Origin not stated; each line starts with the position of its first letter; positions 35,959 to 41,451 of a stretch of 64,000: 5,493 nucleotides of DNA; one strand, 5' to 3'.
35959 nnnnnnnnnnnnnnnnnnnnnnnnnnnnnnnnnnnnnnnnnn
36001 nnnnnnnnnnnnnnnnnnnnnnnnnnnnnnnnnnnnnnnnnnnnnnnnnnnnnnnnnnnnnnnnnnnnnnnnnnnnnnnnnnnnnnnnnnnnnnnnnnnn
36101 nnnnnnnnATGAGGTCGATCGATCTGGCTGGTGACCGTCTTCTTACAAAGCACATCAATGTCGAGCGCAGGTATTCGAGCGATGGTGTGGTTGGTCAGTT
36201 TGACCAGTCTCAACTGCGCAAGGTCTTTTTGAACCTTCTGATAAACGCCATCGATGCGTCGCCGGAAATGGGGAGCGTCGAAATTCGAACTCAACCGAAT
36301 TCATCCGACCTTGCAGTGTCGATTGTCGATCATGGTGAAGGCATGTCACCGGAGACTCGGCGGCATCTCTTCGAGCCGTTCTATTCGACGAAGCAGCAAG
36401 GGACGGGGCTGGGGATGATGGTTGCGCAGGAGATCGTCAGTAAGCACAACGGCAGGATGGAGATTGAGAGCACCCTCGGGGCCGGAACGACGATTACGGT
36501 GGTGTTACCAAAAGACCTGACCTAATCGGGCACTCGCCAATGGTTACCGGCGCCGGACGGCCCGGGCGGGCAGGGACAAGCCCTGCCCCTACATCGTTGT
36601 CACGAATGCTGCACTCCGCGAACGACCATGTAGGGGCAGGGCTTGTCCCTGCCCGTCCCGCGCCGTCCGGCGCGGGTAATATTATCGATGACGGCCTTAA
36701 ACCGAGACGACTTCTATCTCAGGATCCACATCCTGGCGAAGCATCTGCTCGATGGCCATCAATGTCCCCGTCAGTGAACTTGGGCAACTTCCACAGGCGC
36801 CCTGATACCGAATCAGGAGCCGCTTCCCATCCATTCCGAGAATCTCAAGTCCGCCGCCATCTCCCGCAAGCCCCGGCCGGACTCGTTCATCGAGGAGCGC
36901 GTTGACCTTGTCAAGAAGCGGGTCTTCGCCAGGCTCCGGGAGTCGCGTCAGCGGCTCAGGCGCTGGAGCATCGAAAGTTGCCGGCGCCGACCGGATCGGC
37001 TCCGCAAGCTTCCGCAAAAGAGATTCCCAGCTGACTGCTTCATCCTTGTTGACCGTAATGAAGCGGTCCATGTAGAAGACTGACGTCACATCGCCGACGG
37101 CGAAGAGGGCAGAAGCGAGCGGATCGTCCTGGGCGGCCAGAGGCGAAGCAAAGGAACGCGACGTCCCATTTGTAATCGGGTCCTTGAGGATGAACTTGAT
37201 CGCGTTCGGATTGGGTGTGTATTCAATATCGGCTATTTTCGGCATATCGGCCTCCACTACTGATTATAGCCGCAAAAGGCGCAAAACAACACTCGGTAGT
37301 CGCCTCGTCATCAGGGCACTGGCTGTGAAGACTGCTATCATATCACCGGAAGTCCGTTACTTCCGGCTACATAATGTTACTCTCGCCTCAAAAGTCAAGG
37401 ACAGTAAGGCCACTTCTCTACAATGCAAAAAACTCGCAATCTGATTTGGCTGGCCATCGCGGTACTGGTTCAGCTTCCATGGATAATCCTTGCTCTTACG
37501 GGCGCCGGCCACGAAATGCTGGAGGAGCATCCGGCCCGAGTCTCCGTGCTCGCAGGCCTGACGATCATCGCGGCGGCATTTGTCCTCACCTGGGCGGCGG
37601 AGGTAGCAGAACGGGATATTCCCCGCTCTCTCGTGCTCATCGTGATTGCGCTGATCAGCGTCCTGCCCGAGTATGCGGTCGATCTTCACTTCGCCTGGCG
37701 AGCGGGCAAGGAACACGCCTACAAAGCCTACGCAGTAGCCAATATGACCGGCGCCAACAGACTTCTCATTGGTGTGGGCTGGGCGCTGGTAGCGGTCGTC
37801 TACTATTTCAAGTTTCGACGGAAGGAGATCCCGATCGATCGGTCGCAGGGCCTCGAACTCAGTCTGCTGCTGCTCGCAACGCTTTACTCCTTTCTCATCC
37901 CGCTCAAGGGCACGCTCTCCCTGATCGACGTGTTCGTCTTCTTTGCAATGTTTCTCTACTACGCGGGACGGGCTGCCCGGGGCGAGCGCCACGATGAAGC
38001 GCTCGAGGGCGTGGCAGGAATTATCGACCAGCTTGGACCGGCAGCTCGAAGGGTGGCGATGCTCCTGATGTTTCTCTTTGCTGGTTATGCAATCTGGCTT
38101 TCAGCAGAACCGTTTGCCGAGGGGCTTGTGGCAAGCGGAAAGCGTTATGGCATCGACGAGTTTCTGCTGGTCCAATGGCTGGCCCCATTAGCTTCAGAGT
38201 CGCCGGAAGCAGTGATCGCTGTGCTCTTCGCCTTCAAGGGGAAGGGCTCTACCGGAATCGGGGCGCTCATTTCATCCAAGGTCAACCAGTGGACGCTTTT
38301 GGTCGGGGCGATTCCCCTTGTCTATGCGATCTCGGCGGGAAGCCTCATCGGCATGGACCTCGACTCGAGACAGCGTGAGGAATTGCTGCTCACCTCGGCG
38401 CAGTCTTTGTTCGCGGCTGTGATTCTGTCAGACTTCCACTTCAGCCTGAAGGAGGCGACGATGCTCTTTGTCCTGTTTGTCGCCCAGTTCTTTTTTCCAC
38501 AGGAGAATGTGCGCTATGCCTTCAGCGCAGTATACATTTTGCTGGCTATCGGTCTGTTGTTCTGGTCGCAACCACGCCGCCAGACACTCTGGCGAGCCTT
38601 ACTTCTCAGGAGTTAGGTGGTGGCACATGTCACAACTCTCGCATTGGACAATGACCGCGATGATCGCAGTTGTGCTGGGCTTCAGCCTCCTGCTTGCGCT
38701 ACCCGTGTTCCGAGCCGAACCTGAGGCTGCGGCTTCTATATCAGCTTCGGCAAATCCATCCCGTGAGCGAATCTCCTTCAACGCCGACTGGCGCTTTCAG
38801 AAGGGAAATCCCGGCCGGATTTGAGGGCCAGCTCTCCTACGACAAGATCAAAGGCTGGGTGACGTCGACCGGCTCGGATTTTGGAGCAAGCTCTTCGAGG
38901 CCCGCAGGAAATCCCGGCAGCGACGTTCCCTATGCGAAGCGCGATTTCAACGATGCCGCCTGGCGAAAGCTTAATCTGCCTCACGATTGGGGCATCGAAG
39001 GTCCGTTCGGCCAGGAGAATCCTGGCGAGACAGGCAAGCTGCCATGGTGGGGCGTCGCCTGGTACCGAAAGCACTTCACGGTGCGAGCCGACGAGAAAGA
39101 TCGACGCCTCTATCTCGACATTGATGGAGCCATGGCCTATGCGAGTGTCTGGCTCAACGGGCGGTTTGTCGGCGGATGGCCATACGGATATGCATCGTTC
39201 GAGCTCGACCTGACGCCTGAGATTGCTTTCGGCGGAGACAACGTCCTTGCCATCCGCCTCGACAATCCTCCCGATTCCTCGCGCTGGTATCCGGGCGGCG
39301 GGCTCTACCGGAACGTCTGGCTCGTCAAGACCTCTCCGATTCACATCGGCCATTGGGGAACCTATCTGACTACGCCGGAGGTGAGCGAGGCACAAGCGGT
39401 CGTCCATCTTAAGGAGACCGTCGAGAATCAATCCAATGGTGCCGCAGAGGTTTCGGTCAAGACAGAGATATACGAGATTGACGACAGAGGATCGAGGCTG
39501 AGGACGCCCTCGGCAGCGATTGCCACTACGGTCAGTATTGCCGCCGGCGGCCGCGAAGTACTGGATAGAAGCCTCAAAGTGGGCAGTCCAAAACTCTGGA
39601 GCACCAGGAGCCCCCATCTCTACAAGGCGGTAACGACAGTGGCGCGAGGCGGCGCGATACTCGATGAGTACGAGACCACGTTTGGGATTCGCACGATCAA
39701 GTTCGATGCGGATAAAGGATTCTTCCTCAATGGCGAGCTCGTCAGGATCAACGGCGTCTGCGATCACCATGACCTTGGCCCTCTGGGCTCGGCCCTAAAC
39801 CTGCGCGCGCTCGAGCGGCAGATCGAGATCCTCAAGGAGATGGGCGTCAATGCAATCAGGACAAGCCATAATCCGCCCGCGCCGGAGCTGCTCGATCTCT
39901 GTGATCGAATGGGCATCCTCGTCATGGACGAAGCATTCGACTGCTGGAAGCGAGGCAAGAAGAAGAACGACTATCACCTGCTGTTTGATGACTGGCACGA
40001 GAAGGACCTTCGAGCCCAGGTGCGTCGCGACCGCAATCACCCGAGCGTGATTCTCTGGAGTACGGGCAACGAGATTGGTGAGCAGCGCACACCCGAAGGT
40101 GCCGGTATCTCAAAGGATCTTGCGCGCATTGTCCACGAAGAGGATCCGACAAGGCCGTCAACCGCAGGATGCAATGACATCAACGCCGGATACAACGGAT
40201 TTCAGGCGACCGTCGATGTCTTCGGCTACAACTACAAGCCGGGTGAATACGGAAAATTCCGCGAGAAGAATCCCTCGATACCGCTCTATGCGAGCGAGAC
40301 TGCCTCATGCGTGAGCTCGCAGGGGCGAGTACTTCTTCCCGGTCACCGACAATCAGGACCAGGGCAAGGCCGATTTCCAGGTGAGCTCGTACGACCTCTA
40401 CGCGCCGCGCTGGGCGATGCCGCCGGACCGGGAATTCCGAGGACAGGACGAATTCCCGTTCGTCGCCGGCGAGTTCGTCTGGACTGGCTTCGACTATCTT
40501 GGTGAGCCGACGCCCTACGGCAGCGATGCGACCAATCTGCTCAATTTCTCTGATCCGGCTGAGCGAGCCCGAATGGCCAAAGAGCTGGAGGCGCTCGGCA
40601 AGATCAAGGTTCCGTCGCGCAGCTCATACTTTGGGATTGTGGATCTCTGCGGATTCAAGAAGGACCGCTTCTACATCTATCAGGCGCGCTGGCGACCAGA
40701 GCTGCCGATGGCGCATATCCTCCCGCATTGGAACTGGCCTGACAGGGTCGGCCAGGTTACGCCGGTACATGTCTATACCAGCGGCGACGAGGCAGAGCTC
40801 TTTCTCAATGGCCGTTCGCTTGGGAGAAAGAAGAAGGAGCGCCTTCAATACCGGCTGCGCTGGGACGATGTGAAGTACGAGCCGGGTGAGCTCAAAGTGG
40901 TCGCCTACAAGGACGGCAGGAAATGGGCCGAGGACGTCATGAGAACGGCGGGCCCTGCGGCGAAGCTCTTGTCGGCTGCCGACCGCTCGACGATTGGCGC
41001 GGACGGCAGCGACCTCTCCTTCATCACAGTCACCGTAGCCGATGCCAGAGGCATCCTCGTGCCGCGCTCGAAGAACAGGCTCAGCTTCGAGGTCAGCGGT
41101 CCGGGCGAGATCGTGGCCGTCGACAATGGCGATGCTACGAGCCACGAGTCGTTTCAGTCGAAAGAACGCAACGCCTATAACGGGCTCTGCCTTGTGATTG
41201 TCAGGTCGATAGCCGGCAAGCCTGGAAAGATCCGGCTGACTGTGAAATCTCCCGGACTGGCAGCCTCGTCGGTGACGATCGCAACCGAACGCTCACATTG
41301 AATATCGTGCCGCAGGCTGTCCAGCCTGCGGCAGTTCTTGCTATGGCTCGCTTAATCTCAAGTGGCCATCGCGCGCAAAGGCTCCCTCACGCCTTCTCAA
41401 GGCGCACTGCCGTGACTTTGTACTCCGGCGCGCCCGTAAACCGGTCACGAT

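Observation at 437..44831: At least eleven sigma-54 (-24/-12) promoter matches sit in front of stress and redox genes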

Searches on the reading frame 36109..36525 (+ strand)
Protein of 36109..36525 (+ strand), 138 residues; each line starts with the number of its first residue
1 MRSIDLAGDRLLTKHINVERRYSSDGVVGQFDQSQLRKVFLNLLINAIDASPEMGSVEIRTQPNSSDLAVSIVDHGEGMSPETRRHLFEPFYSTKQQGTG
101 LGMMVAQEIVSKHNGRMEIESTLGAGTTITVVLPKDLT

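Call 44: search_protein_families(library=pfam, proteins=[window:36109-36525:+], max_evalue=0.001)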
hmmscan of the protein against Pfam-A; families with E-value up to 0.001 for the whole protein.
window:36109-36525:+ (138 aa): 4 families
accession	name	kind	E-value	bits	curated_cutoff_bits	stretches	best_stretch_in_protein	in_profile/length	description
PF02518.31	HATPase_c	-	1e-27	97.2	26.4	1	32-136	2-110/111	Histidine kinase-, DNA gyrase B-, and HSP90-like ATPase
PF13589.12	HATPase_c_3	-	6.9e-05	23.3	25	1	37-96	4-62/137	Histidine kinase-, DNA gyrase B-, and HSP90-like ATPase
PF13581.12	HATPase_c_2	-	9.9e-05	22.8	27.4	1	47-131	47-125/127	Histidine kinase-like ATPase domain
PF14501.12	HATPase_c_5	-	0.00016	22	22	1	35-121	5-90/102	GHKL domain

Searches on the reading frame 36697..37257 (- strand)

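Call 44: search_protein_families(library=pfam, proteins=[window:36697-37257:-], max_evalue=0.001)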
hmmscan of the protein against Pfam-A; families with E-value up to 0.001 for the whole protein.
window:36697-37257:- (186 aa): 2 families
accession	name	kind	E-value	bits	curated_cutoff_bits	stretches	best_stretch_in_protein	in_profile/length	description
PF08712.16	Nfu_N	-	2.2e-22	79.4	27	1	11-89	3-82/88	Scaffold protein Nfu/NifU N terminal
PF01106.22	NifU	-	1.5e-19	70.4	27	1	118-184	1-67/67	NifU-like domain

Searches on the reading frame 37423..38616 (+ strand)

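Call 44: search_protein_families(library=pfam, proteins=[window:37423-38616:+], max_evalue=0.001)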
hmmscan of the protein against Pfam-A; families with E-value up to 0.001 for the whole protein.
window:37423-38616:+ (397 aa): 1 family
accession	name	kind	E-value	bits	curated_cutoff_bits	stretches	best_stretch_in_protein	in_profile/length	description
PF01699.29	Na_Ca_ex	-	8e-25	88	24.9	2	214-357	3-147/151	Sodium/calcium exchanger protein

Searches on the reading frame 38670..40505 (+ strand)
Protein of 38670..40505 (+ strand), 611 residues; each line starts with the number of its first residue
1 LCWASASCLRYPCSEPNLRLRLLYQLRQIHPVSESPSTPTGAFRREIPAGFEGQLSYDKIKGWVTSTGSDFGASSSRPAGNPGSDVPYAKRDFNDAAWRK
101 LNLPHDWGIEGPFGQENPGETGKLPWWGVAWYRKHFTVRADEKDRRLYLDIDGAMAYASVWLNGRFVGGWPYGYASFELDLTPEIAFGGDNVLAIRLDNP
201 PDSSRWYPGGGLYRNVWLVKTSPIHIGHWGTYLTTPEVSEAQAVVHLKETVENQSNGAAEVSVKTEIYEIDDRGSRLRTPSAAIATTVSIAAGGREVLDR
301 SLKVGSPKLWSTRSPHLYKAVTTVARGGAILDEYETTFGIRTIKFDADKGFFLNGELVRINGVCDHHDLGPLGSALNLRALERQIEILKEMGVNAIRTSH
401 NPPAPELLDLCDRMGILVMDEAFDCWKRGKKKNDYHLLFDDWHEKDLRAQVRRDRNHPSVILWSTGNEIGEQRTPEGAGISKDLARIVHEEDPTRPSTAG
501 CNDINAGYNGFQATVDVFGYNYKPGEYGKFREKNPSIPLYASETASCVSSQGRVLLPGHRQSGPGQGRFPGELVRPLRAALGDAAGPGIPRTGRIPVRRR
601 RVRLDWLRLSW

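Call 44: search_protein_families(library=pfam, proteins=[window:38670-40505:+], max_evalue=0.001)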
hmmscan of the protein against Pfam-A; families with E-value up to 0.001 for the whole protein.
window:38670-40505:+ (611 aa): 5 families
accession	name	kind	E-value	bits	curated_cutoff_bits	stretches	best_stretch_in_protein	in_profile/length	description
PF02836.23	Glyco_hydro_2_C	-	9.5e-29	100.9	21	1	348-501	5-162/302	Glycosyl hydrolases family 2, TIM barrel domain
PF00703.27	Glyco_hydro_2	-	1.1e-15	58.8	23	1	232-341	6-109/109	Glycosyl hydrolases family 2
PF02837.24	Glyco_hydro_2_N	-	2.3e-12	47.6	28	1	99-221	32-168/169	Glycosyl hydrolases family 2, sugar binding domain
PF22666.2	Glyco_hydro_2_N2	-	3.1e-07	31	27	1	126-203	44-123/167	Glycosyl hydrolase 2 galactose-binding domain-like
PF13364.12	BetaGal_ABD2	-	2e-06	28.9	23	1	128-199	35-108/112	Beta-galactosidase second all-beta domain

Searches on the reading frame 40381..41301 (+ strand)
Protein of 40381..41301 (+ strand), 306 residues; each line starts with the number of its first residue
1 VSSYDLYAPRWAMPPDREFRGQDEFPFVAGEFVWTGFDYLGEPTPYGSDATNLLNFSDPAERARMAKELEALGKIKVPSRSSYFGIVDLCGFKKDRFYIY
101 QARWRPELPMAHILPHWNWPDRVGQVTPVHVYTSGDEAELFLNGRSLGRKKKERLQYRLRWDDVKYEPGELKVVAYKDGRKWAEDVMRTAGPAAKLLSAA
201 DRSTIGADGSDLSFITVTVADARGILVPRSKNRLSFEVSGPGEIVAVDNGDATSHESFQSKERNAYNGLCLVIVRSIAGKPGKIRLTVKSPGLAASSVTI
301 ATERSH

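Call 44: search_protein_families(library=pfam, proteins=[window:40381-41301:+], max_evalue=0.001)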
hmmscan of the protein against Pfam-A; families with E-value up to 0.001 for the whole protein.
window:40381-41301:+ (306 aa): 3 families
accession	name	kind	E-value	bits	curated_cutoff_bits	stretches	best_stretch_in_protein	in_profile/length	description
PF18565.7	Glyco_hydro2_C5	-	7.4e-36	122.6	32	1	199-299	4-103/103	Glycoside hydrolase family 2 C-terminal domain 5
PF16355.11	DUF4982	-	3.1e-27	94.7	23.9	1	124-183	1-61/61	Domain of unknown function (DUF4982)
PF09134.16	Invasin_D3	-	0.00021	22.2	33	1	199-260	8-69/98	Invasin, domain 3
